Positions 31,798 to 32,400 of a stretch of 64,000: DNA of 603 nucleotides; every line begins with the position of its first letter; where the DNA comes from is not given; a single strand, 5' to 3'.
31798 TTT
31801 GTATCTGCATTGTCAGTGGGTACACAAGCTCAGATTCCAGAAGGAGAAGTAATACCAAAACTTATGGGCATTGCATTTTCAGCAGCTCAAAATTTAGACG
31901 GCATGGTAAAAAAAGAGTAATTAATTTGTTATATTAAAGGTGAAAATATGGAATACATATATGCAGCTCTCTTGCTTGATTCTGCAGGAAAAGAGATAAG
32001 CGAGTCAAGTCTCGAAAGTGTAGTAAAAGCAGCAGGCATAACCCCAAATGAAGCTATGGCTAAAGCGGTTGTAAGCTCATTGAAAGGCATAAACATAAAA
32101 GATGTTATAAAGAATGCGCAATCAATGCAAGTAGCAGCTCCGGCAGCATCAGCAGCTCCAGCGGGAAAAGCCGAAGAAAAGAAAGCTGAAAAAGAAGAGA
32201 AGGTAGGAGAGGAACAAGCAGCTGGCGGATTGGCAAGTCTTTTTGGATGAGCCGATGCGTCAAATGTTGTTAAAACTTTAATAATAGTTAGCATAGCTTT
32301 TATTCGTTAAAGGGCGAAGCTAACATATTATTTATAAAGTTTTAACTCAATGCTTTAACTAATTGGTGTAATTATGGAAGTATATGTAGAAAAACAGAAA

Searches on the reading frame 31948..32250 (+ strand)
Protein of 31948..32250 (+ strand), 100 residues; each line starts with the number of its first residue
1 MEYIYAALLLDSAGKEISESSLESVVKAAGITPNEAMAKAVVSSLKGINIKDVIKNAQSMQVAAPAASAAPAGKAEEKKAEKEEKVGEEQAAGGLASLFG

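Call 23: find_encoding_contigs(protein=window:31948-32250:+, flank=10000, max_places=10)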
Protein window:31948-32250:+ (100 aa): no gene with exactly this product is on record in the collection.
